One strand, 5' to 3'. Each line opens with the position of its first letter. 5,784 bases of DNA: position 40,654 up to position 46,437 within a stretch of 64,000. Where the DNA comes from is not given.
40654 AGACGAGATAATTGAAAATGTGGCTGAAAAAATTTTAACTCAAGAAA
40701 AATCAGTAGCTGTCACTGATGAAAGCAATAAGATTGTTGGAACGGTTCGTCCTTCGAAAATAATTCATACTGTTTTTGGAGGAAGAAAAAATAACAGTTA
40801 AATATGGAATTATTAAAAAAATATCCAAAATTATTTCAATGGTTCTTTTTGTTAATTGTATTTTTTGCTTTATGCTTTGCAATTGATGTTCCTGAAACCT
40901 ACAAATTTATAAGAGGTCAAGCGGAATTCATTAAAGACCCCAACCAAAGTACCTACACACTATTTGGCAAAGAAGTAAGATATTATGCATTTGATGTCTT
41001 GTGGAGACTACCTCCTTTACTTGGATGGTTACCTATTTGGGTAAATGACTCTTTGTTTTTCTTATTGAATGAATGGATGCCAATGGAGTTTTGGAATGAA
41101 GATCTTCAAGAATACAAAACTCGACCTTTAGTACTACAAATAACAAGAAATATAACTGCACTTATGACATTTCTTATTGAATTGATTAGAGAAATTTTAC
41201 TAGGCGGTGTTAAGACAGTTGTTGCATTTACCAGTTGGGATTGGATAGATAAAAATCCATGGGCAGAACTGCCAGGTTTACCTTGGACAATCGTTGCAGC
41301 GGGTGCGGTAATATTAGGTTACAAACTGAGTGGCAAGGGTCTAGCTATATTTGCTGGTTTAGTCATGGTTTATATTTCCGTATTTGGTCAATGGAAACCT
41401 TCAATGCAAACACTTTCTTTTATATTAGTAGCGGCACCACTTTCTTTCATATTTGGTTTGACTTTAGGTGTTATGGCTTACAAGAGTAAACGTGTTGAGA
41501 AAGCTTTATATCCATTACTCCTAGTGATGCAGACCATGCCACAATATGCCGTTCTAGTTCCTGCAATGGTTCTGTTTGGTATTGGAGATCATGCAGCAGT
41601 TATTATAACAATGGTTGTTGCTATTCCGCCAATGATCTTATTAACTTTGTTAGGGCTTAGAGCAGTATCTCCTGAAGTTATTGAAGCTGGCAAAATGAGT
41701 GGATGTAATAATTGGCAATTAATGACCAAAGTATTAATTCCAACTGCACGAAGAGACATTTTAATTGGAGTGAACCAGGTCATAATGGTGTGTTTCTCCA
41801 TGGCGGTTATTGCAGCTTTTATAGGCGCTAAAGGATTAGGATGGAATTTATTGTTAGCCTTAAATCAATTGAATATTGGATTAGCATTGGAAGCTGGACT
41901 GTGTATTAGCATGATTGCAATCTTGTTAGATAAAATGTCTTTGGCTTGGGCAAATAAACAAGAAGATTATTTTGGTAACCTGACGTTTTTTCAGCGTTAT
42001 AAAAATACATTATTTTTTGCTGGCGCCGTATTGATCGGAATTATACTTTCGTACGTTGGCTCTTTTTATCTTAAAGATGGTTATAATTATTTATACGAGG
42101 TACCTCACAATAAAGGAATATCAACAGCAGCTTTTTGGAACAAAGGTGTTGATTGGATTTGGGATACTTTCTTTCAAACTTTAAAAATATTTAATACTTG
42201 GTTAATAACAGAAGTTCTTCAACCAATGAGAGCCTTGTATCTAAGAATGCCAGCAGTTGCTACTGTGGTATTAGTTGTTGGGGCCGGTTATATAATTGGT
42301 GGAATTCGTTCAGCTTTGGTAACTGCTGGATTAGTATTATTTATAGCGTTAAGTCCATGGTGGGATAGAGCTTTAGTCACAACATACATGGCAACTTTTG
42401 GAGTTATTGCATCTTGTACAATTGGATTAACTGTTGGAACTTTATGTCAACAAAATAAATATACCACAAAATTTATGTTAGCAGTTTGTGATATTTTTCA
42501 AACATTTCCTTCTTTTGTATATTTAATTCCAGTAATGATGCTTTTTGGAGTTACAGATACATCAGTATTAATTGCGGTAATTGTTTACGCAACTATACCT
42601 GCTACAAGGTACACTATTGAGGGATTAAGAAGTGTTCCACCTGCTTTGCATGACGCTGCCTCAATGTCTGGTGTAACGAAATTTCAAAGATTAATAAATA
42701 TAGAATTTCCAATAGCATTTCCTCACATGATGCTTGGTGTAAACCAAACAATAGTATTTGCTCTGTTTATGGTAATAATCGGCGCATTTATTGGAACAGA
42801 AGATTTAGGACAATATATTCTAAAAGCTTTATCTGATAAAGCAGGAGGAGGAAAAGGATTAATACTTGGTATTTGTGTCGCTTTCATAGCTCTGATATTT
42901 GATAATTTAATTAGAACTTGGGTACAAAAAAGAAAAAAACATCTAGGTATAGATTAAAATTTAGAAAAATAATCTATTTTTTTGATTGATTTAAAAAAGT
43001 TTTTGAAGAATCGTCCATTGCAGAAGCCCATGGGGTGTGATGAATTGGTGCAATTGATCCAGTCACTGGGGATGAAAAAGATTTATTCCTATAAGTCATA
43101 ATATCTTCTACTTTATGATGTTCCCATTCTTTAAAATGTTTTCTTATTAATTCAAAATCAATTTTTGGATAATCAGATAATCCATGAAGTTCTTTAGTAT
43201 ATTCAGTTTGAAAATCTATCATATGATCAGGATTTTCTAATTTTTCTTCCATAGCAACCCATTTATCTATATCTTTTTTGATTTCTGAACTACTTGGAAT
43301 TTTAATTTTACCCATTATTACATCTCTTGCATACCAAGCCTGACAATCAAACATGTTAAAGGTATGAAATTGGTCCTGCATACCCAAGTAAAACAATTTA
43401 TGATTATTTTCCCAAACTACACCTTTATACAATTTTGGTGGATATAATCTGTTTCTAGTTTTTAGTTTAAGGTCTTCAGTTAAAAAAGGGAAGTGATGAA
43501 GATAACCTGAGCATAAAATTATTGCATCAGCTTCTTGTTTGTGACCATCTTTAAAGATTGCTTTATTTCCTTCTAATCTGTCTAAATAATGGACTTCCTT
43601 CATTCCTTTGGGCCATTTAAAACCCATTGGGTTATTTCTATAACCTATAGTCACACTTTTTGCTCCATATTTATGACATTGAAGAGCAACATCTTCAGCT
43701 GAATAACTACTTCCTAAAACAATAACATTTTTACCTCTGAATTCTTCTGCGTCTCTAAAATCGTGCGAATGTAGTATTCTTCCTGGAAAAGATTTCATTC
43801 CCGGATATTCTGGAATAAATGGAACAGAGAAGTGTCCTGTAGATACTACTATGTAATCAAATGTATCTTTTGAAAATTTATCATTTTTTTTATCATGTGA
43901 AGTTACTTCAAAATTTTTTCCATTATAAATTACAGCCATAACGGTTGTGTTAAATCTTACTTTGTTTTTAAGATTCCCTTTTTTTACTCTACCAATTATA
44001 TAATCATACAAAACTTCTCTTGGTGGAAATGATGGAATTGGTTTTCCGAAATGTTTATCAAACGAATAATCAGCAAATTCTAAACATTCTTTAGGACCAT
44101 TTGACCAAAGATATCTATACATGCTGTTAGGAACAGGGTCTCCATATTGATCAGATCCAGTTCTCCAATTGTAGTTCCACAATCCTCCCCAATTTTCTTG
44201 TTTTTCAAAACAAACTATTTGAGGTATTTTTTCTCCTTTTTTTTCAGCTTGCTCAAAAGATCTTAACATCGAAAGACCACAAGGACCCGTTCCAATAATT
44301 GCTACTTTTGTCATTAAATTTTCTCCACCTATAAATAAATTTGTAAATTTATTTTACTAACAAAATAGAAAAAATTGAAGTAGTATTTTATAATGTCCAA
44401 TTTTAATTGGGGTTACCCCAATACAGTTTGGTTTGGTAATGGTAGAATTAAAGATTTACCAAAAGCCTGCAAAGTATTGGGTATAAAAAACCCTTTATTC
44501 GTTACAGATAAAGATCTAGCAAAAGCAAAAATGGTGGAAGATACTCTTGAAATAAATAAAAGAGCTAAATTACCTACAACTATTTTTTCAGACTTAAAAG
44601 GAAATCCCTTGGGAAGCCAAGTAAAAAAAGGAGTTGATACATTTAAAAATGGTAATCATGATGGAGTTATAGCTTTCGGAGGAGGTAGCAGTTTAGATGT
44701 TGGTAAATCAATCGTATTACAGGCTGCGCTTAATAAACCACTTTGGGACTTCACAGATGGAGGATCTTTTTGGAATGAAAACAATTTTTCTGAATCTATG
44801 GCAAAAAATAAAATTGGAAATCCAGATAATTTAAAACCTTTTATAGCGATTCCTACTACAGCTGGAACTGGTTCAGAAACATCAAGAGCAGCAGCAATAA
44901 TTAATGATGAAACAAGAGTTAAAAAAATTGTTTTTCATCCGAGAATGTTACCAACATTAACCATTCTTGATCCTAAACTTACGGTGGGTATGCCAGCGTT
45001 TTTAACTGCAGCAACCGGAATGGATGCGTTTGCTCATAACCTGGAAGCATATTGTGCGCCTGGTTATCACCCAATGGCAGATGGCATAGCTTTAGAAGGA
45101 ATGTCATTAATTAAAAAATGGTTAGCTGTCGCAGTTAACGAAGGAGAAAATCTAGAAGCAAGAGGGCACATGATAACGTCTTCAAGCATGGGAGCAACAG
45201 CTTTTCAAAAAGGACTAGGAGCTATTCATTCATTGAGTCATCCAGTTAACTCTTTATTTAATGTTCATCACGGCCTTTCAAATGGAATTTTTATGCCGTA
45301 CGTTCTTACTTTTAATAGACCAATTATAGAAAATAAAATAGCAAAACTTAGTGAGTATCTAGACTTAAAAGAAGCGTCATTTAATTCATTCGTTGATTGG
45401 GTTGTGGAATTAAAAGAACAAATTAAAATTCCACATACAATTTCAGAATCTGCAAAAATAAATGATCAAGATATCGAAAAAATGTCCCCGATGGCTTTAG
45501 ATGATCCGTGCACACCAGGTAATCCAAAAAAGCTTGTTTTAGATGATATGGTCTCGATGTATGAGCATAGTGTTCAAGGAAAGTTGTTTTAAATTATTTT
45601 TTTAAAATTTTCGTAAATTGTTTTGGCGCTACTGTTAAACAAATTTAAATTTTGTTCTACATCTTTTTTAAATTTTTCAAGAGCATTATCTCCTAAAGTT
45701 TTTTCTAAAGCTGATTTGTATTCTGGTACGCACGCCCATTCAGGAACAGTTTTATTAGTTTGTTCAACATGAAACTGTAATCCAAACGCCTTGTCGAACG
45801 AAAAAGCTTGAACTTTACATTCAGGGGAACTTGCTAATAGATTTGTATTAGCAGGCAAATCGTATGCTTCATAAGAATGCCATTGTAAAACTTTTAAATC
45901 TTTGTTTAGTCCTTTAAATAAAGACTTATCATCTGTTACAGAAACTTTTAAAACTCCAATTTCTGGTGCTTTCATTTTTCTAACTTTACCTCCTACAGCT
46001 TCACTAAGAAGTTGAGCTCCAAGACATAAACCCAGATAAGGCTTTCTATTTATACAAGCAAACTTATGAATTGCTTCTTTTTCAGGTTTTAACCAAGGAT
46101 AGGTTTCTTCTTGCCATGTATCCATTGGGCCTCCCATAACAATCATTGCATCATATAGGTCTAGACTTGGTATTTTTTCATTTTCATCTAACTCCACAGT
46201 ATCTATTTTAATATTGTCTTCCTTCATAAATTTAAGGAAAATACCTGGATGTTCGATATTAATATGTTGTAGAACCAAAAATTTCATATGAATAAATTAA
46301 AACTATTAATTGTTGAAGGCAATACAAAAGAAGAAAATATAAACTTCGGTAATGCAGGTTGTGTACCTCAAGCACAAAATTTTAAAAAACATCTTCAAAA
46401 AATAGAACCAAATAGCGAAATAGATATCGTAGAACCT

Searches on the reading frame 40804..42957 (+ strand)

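Call 6: search_protein_families(library=ncbifam, proteins=[window:40804-42957:+], max_evalue=0.00001)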
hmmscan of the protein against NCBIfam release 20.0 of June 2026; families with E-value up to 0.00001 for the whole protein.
window:40804-42957:+ (717 aa): 8 families
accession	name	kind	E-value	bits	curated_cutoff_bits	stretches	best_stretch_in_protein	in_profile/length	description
TIGR03416.1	ABC_choXWV_perm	equivalog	2.5e-97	325.5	363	2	115-378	26-266/267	choline ABC transporter permease subunit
NF008196.0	PRK10952.1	equivalog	6.2e-81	272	439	2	156-383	102-329/356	glycine betaine/L-proline ABC transporter permease ProW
NF040733.1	ABC_perm_U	equivalog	4.4e-27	95.2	295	2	203-378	61-237/251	ABC transporter permease subunit SaoP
NF007545.0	PRK10160.1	equivalog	7.8e-18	64.9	342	1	197-378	77-259/275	taurine ABC transporter permease TauC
TIGR01183.1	ntrB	equivalog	3.1e-15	56.4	209.05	2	208-378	27-198/202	nitrate ABC transporter permease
NF008470.0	PRK11365.1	equivalog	1e-14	54.6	347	2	515-664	54-203/263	aliphatic sulfonate ABC transporter permease SsuC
NF045473.1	Opp1C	equivalog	1.7e-11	44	350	1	203-328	70-197/267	nickel/cobalt ABC transporter permease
TIGR01097.1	PhnE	equivalog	2.6e-09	36.9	216.7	0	515-642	53-184/252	phosphonate ABC transporter, permease protein PhnE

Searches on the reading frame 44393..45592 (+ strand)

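Call 6: search_protein_families(library=ncbifam, proteins=[window:44393-45592:+], max_evalue=0.00001)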
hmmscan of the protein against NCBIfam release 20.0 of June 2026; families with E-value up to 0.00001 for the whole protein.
window:44393-45592:+ (399 aa): 14 families
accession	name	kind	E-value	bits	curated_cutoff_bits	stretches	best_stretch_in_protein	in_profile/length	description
NF058672.1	4HyButDHCUPNE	equivalog_domain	7.5e-92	308.4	500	1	9-393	7-377/378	4-hydroxybutyrate dehydrogenase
TIGR02638.1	lactal_redase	equivalog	6e-81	272.2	523.15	1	9-390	7-379/379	lactaldehyde reductase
NF007911.0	PRK10624.1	equivalog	1.6e-73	247.9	537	1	10-392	9-380/382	lactaldehyde reductase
NF041833.1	Fe_ADH_ErcA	equivalog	6.5e-70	236.2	550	1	13-393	12-381/382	alcohol dehydrogenase-like regulatory protein ErcA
NF053866.1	CholDhdGbsBBac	equivalog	7.6e-68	228.9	550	1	8-393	14-390/392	choline dehydrogenase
NF010378.0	PRK13805.1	equivalog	5.7e-63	213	951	1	8-397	461-867/872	bifunctional acetaldehyde-CoA/alcohol dehydrogenase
NF007363.0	PRK09860.1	equivalog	5.4e-53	180.5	581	1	15-391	15-380/383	L-threonine dehydrogenase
NF011998.0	PRK15454.1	equivalog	2e-51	175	556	1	9-391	27-392/395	ethanolamine utilization ethanol dehydrogenase EutG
NF050025.1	SulfAcetaldRedSarD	equivalog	4.5e-44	150.8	700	1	12-330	11-313/385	sulfoacetaldehyde reductase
TIGR04266.1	NDMA_methanol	equivalog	5.6e-42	144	625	1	25-325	32-320/420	NDMA-dependent methanol dehydrogenase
TIGR03405.1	Phn_Fe-ADH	equivalog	2.8e-35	121.8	423.7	1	9-324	4-304/355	iron-containing alcohol dehydrogenase PsrA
NF011717.0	PRK15138.1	equivalog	8e-16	58.1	645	1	1-338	1-327/387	alcohol dehydrogenase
NF006941.0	PRK09423.1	subfamily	2.6e-12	46.2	336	1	11-109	10-105/367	glycerol dehydrogenase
NF041822.1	daptide_DH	equivalog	2.8e-11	42.9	300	1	37-213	6-168/363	daptide-type RiPP biosynthesis dehydogenase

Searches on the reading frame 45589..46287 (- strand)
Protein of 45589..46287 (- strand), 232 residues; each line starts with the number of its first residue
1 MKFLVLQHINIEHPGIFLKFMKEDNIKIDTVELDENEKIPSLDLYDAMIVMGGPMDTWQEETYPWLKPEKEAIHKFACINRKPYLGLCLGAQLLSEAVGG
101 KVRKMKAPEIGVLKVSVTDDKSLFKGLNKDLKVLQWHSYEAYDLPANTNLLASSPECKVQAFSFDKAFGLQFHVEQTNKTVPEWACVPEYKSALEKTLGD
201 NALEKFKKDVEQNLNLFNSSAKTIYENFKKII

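Call 6: search_protein_families(library=ncbifam, proteins=[window:45589-46287:-], max_evalue=0.00001)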
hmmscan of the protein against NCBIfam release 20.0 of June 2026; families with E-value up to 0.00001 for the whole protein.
window:45589-46287:- (232 aa): 24 families
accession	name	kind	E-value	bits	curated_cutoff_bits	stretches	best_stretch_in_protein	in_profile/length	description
NF005458.0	PRK07053.1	equivalog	7.3e-42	143.4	250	1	3-197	5-199/234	glutamine amidotransferase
NF005072.0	PRK06490.1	equivalog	3.4e-29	101.5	339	1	3-186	16-197/251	glutamine amidotransferase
NF006098.0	PRK08250.1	equivalog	9.2e-26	90.8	301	1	1-183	1-189/239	glutamine amidotransferase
NF001975.0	PRK00758.1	equivalog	3.5e-23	82.1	198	1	25-176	23-165/185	GMP synthase subunit A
TIGR00888.1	guaA_Nterm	equivalog_domain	2.4e-22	79.2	172.15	1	26-177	23-168/188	glutamine-hydrolyzing GMP synthase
NF006562.0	PRK09065.1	equivalog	3.4e-18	66.1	205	1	17-194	29-206/242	glutamine amidotransferase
NF005743.0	PRK07567.1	equivalog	6e-17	61.7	264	1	26-177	32-193/245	glutamine amidotransferase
NF000848.1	PRK00074.1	equivalog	2.5e-15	56.1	400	1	28-178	25-172/512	glutamine-hydrolyzing GMP synthase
NF004212.0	PRK05665.1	equivalog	2.5e-12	47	309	1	41-175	54-187/241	amidotransferase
NF010081.0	PRK13566.1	equivalog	2.2e-10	39.4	645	1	79-175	598-699/729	anthranilate synthase component I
NF011201.0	PRK14607.1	equivalog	2.4e-10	39.7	670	1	79-176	71-172/534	bifunctional anthranilate synthase component II/anthranilate phosphoribosyltransferase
TIGR01855.1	IMP_synth_hisH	equivalog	3.7e-10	40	105.4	1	68-179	57-186/198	imidazole glycerol phosphate synthase subunit HisH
TIGR01823.1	PabB-fungal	equivalog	1.5e-08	33.4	442.55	1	26-178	33-188/742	aminodeoxychorismate synthase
TIGR01815.1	TrpE-clade3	equivalog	2.3e-08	32.5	739.15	1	79-175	586-687/717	anthranilate synthase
TIGR00566.1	trpG_papA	subfamily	6.4e-08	32.6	121.05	1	28-175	28-175/192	glutamine amidotransferase of anthranilate synthase or aminodeoxychorismate synthase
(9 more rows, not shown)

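Call 53: search_protein_families(library=ncbifam, proteins=[window:45589-46287:-], max_evalue=1)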
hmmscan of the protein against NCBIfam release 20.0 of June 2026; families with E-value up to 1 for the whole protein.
window:45589-46287:- (232 aa): 30 families (the best 25 are shown)
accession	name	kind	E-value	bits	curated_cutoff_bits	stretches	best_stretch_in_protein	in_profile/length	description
NF005458.0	PRK07053.1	equivalog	7.3e-42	143.4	250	1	3-197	5-199/234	glutamine amidotransferase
NF005072.0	PRK06490.1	equivalog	3.4e-29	101.5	339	1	3-186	16-197/251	glutamine amidotransferase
NF006098.0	PRK08250.1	equivalog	9.2e-26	90.8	301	1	1-183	1-189/239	glutamine amidotransferase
NF001975.0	PRK00758.1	equivalog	3.5e-23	82.1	198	1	25-176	23-165/185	GMP synthase subunit A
TIGR00888.1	guaA_Nterm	equivalog_domain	2.4e-22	79.2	172.15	1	26-177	23-168/188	glutamine-hydrolyzing GMP synthase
NF006562.0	PRK09065.1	equivalog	3.4e-18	66.1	205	1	17-194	29-206/242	glutamine amidotransferase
NF005743.0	PRK07567.1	equivalog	6e-17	61.7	264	1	26-177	32-193/245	glutamine amidotransferase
NF000848.1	PRK00074.1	equivalog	2.5e-15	56.1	400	1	28-178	25-172/512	glutamine-hydrolyzing GMP synthase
NF004212.0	PRK05665.1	equivalog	2.5e-12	47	309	1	41-175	54-187/241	amidotransferase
NF010081.0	PRK13566.1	equivalog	2.2e-10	39.4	645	1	79-175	598-699/729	anthranilate synthase component I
NF011201.0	PRK14607.1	equivalog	2.4e-10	39.7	670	1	79-176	71-172/534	bifunctional anthranilate synthase component II/anthranilate phosphoribosyltransferase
TIGR01855.1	IMP_synth_hisH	equivalog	3.7e-10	40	105.4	1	68-179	57-186/198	imidazole glycerol phosphate synthase subunit HisH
TIGR01823.1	PabB-fungal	equivalog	1.5e-08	33.4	442.55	1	26-178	33-188/742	aminodeoxychorismate synthase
TIGR01815.1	TrpE-clade3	equivalog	2.3e-08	32.5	739.15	1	79-175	586-687/717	anthranilate synthase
TIGR00566.1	trpG_papA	subfamily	6.4e-08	32.6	121.05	1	28-175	28-175/192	glutamine amidotransferase of anthranilate synthase or aminodeoxychorismate synthase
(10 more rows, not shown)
